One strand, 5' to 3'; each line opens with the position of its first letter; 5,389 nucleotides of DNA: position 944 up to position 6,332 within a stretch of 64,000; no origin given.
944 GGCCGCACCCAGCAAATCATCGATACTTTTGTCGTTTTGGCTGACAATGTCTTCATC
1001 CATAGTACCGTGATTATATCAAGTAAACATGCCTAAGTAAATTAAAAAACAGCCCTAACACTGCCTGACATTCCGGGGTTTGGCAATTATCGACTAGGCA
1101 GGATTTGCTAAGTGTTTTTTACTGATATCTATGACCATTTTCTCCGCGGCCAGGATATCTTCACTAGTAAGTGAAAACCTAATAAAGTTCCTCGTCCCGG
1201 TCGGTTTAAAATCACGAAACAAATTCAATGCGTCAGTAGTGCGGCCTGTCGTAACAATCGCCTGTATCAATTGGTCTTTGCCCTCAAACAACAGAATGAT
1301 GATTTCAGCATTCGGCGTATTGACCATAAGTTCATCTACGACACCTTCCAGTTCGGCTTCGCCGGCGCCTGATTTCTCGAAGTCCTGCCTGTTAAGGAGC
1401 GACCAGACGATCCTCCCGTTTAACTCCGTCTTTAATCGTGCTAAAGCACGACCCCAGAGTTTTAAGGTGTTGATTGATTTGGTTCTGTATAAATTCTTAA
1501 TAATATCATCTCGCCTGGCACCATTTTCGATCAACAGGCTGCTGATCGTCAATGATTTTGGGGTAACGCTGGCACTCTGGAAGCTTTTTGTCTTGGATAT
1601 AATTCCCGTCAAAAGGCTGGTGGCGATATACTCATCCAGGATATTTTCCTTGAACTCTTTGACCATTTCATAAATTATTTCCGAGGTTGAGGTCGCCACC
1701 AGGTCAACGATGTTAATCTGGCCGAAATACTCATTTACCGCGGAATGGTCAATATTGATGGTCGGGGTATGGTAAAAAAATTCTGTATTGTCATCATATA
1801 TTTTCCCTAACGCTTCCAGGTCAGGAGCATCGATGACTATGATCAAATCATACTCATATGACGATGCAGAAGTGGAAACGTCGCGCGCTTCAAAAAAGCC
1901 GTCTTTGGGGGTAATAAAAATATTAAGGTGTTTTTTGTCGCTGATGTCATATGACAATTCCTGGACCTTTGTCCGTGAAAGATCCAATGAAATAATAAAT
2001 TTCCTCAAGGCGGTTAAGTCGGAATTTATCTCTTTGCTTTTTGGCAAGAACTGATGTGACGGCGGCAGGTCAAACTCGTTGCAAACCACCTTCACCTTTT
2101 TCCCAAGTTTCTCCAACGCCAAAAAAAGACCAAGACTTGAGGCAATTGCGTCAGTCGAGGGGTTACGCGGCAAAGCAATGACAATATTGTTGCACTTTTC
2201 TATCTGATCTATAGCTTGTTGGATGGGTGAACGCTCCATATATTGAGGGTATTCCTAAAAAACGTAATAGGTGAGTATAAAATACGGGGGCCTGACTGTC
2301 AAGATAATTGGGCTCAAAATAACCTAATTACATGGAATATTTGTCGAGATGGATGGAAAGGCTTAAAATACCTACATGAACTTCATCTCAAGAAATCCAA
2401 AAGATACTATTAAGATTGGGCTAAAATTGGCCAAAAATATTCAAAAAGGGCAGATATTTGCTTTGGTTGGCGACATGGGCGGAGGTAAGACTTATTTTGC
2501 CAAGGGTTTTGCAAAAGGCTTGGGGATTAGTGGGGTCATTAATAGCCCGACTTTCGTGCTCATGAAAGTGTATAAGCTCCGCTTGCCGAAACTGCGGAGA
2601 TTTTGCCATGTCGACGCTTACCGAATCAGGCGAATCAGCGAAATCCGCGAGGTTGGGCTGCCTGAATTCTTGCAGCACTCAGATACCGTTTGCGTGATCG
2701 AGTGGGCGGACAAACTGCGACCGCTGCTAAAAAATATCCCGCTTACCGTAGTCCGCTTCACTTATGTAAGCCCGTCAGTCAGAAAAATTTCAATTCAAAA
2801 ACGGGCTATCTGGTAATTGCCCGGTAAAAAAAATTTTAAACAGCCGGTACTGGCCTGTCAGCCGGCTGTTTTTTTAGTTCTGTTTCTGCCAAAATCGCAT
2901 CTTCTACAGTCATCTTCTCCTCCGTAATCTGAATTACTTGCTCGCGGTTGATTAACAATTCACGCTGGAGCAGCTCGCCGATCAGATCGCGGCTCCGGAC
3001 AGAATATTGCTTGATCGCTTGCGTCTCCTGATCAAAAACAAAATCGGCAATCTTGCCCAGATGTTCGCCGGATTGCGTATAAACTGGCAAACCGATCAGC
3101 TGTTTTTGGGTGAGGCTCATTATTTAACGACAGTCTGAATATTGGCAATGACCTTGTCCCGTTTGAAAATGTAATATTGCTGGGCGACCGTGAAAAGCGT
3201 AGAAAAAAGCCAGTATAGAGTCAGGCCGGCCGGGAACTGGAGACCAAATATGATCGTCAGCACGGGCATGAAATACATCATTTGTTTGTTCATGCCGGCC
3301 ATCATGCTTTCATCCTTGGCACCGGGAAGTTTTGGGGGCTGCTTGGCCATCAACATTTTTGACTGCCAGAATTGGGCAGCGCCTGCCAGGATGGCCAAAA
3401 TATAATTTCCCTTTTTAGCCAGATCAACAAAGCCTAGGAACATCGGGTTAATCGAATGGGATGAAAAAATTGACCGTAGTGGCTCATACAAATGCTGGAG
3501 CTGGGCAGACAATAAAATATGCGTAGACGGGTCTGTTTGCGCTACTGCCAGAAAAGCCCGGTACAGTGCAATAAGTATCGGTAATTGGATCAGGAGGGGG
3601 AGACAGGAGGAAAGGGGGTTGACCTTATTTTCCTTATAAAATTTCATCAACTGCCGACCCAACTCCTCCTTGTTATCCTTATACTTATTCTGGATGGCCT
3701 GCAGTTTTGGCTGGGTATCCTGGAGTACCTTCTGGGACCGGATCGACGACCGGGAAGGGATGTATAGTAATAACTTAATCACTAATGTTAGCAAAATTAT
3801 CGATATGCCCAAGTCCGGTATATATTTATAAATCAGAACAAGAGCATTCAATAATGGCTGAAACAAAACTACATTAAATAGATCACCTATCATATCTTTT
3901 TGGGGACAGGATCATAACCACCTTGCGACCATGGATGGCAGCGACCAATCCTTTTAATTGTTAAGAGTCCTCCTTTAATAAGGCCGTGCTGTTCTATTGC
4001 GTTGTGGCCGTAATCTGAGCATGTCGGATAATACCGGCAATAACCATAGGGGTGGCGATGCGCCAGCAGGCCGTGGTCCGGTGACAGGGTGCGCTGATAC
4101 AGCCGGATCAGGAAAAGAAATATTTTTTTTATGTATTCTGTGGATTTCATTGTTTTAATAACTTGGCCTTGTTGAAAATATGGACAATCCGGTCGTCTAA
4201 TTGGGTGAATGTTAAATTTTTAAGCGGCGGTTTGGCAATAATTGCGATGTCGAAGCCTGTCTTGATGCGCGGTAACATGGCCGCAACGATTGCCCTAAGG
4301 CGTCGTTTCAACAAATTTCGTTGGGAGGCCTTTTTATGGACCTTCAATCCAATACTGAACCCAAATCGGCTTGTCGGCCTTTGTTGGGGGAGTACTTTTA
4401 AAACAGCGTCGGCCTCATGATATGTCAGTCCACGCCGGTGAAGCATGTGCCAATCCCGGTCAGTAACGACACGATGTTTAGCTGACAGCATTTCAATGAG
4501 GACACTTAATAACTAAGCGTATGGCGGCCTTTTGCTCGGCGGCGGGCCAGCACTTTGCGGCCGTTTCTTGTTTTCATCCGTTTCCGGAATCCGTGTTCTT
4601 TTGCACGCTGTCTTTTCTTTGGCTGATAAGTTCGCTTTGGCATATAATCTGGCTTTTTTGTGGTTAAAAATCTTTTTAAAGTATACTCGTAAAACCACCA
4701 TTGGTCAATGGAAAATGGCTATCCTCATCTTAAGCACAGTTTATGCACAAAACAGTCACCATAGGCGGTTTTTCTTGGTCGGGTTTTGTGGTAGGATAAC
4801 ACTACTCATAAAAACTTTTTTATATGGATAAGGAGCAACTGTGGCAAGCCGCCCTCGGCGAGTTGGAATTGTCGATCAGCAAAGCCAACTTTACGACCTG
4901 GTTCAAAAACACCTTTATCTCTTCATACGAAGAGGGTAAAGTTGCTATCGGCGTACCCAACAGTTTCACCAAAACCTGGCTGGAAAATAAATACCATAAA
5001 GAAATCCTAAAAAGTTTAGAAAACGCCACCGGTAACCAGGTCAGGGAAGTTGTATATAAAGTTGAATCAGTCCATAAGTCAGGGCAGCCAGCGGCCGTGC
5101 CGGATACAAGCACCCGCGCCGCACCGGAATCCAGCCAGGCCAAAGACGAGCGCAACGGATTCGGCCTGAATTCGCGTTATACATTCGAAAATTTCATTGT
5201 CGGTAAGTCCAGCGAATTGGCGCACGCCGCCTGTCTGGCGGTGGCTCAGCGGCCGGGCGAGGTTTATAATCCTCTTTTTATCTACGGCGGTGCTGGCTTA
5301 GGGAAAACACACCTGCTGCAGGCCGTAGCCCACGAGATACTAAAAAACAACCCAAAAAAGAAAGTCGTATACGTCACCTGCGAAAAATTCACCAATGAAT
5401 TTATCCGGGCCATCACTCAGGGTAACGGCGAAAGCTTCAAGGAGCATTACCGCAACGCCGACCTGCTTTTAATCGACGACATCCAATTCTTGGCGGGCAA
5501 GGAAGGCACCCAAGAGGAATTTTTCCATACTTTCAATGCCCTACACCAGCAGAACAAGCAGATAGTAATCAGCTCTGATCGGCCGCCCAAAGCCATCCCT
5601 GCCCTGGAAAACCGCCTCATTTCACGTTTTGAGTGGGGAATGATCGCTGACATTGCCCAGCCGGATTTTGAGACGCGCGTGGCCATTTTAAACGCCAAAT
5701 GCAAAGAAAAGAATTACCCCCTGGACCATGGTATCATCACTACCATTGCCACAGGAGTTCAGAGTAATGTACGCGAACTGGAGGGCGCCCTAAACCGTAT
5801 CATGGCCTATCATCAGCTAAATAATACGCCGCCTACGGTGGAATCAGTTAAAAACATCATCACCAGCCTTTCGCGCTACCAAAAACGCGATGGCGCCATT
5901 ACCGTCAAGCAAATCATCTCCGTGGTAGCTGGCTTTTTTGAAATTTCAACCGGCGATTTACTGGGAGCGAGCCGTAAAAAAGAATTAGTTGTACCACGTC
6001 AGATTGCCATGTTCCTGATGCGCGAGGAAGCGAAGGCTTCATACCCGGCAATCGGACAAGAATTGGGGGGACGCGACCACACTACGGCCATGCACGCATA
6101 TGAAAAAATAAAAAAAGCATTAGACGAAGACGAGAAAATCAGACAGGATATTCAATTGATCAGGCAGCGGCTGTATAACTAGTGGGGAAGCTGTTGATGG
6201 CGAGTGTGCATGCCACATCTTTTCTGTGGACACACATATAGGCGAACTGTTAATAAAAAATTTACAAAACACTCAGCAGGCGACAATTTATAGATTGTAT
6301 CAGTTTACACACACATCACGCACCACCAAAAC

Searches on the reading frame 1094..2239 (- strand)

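Call 43: search_protein_families(library=pfam, proteins=[window:1094-2239:-], max_evalue=0.001)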
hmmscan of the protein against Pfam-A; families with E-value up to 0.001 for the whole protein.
window:1094-2239:- (381 aa): 1 family
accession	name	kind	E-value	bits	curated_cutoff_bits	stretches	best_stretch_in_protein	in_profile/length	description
PF01368.27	DHH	-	9.9e-11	42.4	28.1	1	18-213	1-125/125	DHH family, N-terminal domain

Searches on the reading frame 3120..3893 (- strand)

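Call 43: search_protein_families(library=pfam, proteins=[window:3120-3893:-], max_evalue=0.001)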
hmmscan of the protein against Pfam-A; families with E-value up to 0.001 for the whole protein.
window:3120-3893:- (257 aa): 1 family
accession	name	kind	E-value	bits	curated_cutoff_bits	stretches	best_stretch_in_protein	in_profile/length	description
PF02096.25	60KD_IMP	-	2e-50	171.4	35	1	29-243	2-162/163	60Kd inner membrane protein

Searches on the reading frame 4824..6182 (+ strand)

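Call 43: search_protein_families(library=pfam, proteins=[window:4824-6182:+], max_evalue=0.001)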
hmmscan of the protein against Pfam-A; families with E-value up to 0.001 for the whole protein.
window:4824-6182:+ (452 aa): 13 families
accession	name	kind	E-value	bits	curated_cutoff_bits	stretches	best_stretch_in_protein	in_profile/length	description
PF00308.24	Bac_DnaA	-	5e-73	245.1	23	1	115-275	1-161/162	Bacterial DnaA ATPAse domain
PF08299.17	Bac_DnaA_C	-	2.4e-25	88.8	31.5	1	362-429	2-69/69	Bacterial dnaA protein helix-turn-helix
PF11638.13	DnaA_N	-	4.9e-14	52.2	24.6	1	5-66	2-64/65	DnaA N-terminal domain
PF01695.23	IstB_IS21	-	2.2e-08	34.4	24.1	1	151-253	95-194/238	IstB-like ATP binding protein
PF00004.35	AAA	-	4.4e-08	34.1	21.2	1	152-269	2-127/131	ATPase family associated with various cellular activities (AAA)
PF13191.12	AAA_16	-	4.3e-06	27.8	32.6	1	126-241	3-124/167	AAA ATPase domain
PF13173.12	AAA_14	-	5.8e-06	26.8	27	1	149-243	3-87/129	AAA domain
PF01637.24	ATPase_2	-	1e-05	25.9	33.2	1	146-262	18-126/225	ATPase domain predominantly from Archaea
PF13401.12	AAA_22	-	1.1e-05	26.2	27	0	151-226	8-97/130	AAA domain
PF25199.1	nSTAND_NTPase5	-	0.00051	20.3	34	0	150-224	43-109/145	Novel STAND NTPase 5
PF00910.28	RNA_helicase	-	0.00063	20.6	21.5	0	152-247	2-81/105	RNA helicase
PF25201.1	nSTAND6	-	0.00073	20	27.7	0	149-199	19-69/148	Novel STAND NTPase 6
PF05729.18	NACHT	-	0.00077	19.8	26.7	0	151-189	3-45/167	NACHT domain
